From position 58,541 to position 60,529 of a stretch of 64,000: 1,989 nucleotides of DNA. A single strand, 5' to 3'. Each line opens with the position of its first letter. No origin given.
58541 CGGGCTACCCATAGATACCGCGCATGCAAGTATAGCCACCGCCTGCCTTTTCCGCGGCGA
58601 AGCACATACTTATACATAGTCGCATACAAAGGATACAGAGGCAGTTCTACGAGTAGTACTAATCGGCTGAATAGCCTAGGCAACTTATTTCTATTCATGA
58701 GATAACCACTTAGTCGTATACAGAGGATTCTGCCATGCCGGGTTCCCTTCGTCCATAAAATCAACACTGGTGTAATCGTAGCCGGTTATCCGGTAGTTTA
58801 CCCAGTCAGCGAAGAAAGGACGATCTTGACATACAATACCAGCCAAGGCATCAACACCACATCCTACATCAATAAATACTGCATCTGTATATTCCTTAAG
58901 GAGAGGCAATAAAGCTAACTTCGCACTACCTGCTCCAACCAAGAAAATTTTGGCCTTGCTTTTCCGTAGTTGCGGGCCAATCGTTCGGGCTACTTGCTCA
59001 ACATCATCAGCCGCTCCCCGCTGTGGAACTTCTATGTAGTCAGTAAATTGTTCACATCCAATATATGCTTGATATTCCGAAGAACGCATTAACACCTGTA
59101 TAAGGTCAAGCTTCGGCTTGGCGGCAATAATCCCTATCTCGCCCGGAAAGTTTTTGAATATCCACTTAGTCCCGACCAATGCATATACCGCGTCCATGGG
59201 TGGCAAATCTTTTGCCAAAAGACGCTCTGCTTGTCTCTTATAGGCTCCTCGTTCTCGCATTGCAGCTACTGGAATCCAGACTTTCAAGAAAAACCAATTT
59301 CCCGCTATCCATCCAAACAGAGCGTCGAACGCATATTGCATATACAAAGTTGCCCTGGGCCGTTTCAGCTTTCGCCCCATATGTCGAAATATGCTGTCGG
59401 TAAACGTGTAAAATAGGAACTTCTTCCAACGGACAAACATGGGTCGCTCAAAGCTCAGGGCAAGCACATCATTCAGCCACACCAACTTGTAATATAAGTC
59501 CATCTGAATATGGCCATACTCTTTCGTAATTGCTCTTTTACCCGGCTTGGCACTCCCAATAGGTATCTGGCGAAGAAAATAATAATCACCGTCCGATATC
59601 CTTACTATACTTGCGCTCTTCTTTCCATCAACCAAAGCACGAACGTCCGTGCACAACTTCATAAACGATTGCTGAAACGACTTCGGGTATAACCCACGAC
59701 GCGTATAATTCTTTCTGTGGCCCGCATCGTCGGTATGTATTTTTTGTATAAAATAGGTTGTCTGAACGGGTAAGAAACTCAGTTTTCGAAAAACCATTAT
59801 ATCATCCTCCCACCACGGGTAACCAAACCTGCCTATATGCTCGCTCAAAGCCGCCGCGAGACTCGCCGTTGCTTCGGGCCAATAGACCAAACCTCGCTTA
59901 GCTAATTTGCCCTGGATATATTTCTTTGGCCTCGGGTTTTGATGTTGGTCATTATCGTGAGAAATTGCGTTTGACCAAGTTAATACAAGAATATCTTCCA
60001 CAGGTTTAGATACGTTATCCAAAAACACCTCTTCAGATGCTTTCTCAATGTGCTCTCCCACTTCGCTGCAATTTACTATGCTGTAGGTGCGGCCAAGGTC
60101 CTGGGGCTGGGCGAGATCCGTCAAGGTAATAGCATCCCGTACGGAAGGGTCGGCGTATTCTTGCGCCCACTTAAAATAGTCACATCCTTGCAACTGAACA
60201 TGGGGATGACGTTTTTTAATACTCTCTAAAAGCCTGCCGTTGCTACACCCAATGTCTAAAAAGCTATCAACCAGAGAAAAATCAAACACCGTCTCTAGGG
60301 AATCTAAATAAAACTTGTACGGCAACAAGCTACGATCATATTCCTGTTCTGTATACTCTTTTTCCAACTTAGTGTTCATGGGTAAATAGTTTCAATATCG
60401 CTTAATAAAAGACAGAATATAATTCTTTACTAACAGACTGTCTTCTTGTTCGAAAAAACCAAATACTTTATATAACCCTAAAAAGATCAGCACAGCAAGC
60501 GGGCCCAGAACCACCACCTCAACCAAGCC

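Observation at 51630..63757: Twelve-gene glycan island with four methyltransferases and PseB/PseC-like amino-deoxy-sugar enzymes, co-directional with and running into the type IV pilus operon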

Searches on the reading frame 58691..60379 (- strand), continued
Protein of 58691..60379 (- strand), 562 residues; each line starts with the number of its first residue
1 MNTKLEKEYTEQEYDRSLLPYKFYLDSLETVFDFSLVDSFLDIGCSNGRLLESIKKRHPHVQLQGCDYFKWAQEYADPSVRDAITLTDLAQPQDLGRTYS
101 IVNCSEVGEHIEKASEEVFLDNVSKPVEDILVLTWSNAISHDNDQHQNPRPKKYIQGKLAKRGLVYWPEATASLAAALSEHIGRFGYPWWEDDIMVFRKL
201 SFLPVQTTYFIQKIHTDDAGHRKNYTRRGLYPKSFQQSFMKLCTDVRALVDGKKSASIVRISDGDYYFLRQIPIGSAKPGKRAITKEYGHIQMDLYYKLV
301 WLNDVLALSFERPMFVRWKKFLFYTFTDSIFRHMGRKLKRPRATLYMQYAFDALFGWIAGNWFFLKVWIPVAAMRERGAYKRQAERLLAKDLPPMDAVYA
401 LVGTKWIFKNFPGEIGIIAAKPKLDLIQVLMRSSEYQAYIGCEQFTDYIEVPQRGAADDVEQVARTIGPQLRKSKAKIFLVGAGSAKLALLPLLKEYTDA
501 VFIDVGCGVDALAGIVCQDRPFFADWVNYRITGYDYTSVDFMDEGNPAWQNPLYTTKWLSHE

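Call 94: find_encoding_contigs(protein=P0012, flank=10000, max_places=1)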
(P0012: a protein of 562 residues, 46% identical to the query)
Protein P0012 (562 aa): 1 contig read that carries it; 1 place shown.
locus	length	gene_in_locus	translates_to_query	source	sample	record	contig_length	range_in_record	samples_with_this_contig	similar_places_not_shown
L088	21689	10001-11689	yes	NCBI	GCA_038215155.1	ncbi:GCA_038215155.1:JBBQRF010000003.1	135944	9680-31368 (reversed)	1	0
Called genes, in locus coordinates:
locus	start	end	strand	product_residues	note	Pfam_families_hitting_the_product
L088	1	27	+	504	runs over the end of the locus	-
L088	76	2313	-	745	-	PF04932:Wzy_C, PF14559:TPR_19 (weak)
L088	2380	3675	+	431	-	PF01943:Polysacc_synt, PF13440:Polysacc_synt_3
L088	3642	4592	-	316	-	-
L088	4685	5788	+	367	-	PF02558:ApbA (weak), PF03446:NAD_binding_2 (faint), PF03721:UDPG_MGDP_dh_N, PF00984:UDPG_MGDP_dh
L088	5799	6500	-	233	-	-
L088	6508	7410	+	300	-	PF01073:3Beta_HSD, PF01370:Epimerase, PF02719:Polysacc_synt_2, PF04321:RmlD_sub_bind, PF16363:GDP_Man_Dehyd, PF07993:NAD_binding_4 (weak)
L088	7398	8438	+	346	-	PF01041:DegT_DnrJ_EryC1, PF00266:Aminotran_5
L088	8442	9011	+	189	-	PF13578:Methyltransf_24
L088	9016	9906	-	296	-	PF04989:RMNT_CmcI, PF13578:Methyltransf_24 (weak)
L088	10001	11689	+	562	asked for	-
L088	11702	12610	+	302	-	-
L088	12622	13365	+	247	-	PF08241:Methyltransf_11 (faint), PF03269:DUF268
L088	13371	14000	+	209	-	-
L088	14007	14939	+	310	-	PF01531:Glyco_transf_11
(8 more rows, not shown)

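Call 95: find_encoding_contigs(protein=P0039, flank=10000, max_places=1)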
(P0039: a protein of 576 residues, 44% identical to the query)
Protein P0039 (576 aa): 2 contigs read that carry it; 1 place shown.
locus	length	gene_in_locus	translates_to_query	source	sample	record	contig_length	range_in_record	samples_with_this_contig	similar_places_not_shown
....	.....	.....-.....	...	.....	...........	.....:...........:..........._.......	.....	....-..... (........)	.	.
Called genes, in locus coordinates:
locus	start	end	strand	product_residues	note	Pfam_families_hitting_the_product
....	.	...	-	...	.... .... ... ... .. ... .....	?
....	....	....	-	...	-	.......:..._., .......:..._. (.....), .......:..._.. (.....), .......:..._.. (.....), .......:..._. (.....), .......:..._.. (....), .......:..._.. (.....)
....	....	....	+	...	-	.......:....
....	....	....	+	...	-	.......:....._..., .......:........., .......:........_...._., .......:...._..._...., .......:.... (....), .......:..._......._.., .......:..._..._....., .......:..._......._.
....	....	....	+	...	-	-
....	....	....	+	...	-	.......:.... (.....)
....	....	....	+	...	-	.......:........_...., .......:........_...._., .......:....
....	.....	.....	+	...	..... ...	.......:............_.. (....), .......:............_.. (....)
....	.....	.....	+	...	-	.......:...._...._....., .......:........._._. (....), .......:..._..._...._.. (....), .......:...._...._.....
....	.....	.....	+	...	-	-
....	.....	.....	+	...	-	-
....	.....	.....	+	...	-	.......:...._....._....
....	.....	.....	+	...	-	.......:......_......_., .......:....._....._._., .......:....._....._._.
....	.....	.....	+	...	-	-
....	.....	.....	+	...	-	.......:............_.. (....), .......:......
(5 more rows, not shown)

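Call 103: search_protein_families(library=pfam, alignment_id=A1, max_evalue=0.1)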
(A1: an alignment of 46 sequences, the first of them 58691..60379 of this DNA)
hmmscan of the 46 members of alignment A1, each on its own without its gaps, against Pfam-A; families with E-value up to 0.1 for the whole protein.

A. member 1, window:58691-60379:- (562 aa): 5 families
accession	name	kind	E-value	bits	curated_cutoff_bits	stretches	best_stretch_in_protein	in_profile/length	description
PF13489.12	Methyltransf_23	-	5.1e-06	26.8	27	1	34-113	20-96/164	Methyltransferase domain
PF08242.18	Methyltransf_12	-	4.5e-05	24.5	30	1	41-120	1-85/98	Methyltransferase domain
PF13649.12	Methyltransf_25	-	0.0029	18.7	27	1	41-122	2-88/97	Methyltransferase domain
PF05175.20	MTS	-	0.0032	17.6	23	0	38-76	33-71/170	Methyltransferase small domain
PF22882.2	GT-D-like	-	0.0091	15.8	27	0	453-511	152-209/210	GT-D fold-like domain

B. families by the number of members that match (of 46 scanned): 21 families
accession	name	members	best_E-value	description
PF08242.18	Methyltransf_12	42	2.9e-08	Methyltransferase domain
PF13649.12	Methyltransf_25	41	2e-06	Methyltransferase domain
PF13489.12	Methyltransf_23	40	4.8e-08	Methyltransferase domain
PF03808.19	Glyco_tran_WecG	32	9.9e-05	Glycosyl transferase WecG/TagA/CpsF family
PF08241.18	Methyltransf_11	31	2.5e-05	Methyltransferase domain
PF00891.24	Methyltransf_2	19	3.5e-05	O-methyltransferase domain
PF22882.2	GT-D-like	13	9.8e-05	GT-D fold-like domain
PF05175.20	MTS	11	0.00073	Methyltransferase small domain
PF13847.12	Methyltransf_31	6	9.9e-05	Methyltransferase domain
PF02390.23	Methyltransf_4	4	0.015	Putative methyltransferase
PF02353.26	CMAS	2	0.00023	Mycolic acid cyclopropane synthetase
PF24498.1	Ig_TMEM131L_3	1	0.0081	TMEM131L third Ig-like domain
PF22046.2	FabMG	1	0.013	Enoyl-acyl carrier protein reductase FabMG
PF01728.25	FtsJ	1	0.016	FtsJ-like methyltransferase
PF22748.1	PexRD54_WY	1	0.057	Effector PexRD54, WY-domain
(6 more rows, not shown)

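Call 108: search_protein_families(library=pfam, proteins=[L086:11690-12703:+], max_evalue=0.01)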
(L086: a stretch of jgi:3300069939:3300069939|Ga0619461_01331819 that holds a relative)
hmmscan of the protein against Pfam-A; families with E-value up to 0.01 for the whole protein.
L086:11690-12703:+ (337 aa): 9 families
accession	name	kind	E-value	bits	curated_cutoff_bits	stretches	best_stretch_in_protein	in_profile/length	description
PF13489.12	Methyltransf_23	-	2.7e-26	92.7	27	1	135-275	21-161/164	Methyltransferase domain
PF08241.18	Methyltransf_11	-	1.2e-16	61.5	21.2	1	141-229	1-94/95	Methyltransferase domain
PF08242.18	Methyltransf_12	-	6e-14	53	30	1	141-228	1-98/98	Methyltransferase domain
PF13649.12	Methyltransf_25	-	2.8e-13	50.8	27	1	141-226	2-97/97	Methyltransferase domain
PF13847.12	Methyltransf_31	-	1.2e-11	45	27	1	135-244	2-124/145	Methyltransferase domain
PF07021.18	MetW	-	8.9e-09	35.7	21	1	135-217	12-97/193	Methionine biosynthesis protein MetW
PF05219.18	DREV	-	0.00025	20.7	26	1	136-228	94-184/265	DREV methyltransferase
PF08003.17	Methyltransf_9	-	0.00043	19.8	23.8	1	139-241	118-228/315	Protein of unknown function (DUF1698)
PF01209.24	Ubie_methyltran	-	0.0015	18.3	20.1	0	178-238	99-159/233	ubiE/COQ5 methyltransferase family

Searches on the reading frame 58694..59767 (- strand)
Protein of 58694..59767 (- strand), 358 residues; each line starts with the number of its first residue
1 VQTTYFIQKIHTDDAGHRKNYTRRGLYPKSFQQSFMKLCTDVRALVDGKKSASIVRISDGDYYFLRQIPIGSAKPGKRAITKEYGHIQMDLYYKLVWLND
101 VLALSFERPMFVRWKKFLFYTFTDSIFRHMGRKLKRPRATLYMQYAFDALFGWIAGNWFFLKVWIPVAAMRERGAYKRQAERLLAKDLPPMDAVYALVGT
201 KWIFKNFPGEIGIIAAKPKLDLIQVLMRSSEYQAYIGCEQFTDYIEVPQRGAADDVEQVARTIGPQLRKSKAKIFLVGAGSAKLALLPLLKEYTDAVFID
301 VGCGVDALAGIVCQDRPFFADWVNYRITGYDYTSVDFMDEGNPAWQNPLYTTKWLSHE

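Call 41: search_solved_structures(query=A2, max_evalue=10)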
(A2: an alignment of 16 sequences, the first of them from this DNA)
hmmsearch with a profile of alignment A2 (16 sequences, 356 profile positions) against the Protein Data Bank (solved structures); distinct sequences matched with E-value up to 10: 2.
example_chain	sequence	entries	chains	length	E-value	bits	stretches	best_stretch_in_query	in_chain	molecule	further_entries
4ky3_A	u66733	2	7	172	0.1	14.9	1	9-77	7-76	designed protein OR327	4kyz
4mk6_A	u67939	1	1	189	0.44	12.8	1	91-217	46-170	Probable Dihydroxyacetone Kinase Regulator DHSK_reg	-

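Call 44: predict_structure(alignment_id=A2)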
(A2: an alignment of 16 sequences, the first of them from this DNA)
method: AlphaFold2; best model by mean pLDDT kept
length: 358 residues; sequences in the alignment: 16
mean_pLDDT: 85.7   pTM: 0.89
mean pLDDT of the five models: 85.7, 85.4, 84.2, 82.1, 77.8
residues with pLDDT >= 90: 174; 70-90: 142; 50-70: 33; < 50: 9
segments of 3 or more residues with pLDDT < 50: 131-139
pLDDT, mean of each block of 10 residues (from residue 1): 70 70 78 93 97 94 88 80 87 92 88 87 67 48 67 78 84 83 91 92 95 95 95 94 94 93 96 96 96 97 92 82 90 71 81 83
secondary structure, 60 per line:
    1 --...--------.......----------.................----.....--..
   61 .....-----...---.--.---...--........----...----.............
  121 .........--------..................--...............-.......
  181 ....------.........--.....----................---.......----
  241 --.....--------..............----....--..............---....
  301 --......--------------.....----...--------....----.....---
elements in order: H14-20 H31-47 E52-56 H59-65 H89-96 E101-103 H108-129 H138-155 H158-172 H174-184 H191-199 H202-206 E211-216 H217-226 H230-236 E243-247 H256-269 E274-277 H280-293 E297-300 H303-308 E323-327 H343-346 E351-355

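Call 47: fold_search(model_id=the predicted structure, library=pdb)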
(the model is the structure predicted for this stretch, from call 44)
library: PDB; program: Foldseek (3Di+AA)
matches with E <= 10: 586; with E <= 0.001: 0
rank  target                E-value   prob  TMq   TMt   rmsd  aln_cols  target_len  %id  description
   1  4phr                  1.0e-02  0.99  0.32  0.40  13.4       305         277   10  Domain of unknown function 1792 (DUF1792) with manganese (released 2014-08-06)
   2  4pfx                  1.2e-02  0.99  0.34  0.42  12.9       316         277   11  The highly conserved domain of unknown function 1792 has a distinct glycosyltransferase fold (released 2014-07-23)
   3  7n41_A                2.9e-02  0.99  0.27  0.45   6.4       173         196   13  Crystal structure of TagA with UDP-ManNAc (released 2021-12-29)
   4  3zk9_A                7.3e-02  0.38  0.16  0.19  14.1       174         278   11  CRYSTAL STRUCTURE OF PNEUMOCOCCAL SURFACE ANTIGEN PSAA D280N IN THE METAL-FREE, OPEN STATE (released 2013-11-06)
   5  3zk8_A                7.3e-02  0.35  0.16  0.19  14.6       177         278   10  CRYSTAL STRUCTURE OF PNEUMOCOCCAL SURFACE ANTIGEN PSAA E205Q IN THE METAL-FREE, OPEN STATE (released 2013-11-06)
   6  5wfg_A                7.6e-02  0.75  0.23  0.37   7.3       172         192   13  Crystal structure of the TarA wall teichoic acid glycosyltransferase bound to UDP (released 2019-01-16)
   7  7mpk_A                1.0e-01  0.92  0.27  0.44   6.5       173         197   13  Crystal structure of TagA with UDP-GlcNAc (released 2021-12-29)
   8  1pq4_A                1.1e-01  0.18  0.17  0.22  17.7       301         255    9  Crystal structure of ZnuA (released 2003-11-04)
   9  5wfg_E                1.2e-01  0.72  0.23  0.37   7.2       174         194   13  Crystal structure of the TarA wall teichoic acid glycosyltransferase bound to UDP (released 2019-01-16)
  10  6r6k_A                1.3e-01  0.14  0.17  0.21  18.3       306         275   11  Structure of a FpvC mutant from pseudomonas aeruginosa (released 2019-07-31)
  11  7mpk_C                1.5e-01  0.82  0.26  0.42   6.7       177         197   14  Crystal structure of TagA with UDP-GlcNAc (released 2021-12-29)
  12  1psz                  1.6e-01  0.51  0.16  0.20  13.3       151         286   11  PNEUMOCOCCAL SURFACE ANTIGEN PSAA (released 2000-04-19)
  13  7mpk_B                2.0e-01  0.87  0.27  0.45   6.4       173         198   14  Crystal structure of TagA with UDP-GlcNAc (released 2021-12-29)
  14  3ztt_A                2.0e-01  0.51  0.18  0.22  13.5       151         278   11  Crystal structure of pneumococcal surface antigen PsaA with manganese (released 2011-12-07)
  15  5lg5_A                2.1e-01  0.69  0.21  0.30   6.8       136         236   12  Crystal structure of allantoin racemase from Pseudomonas fluorescens AllR (released 2017-05-10)
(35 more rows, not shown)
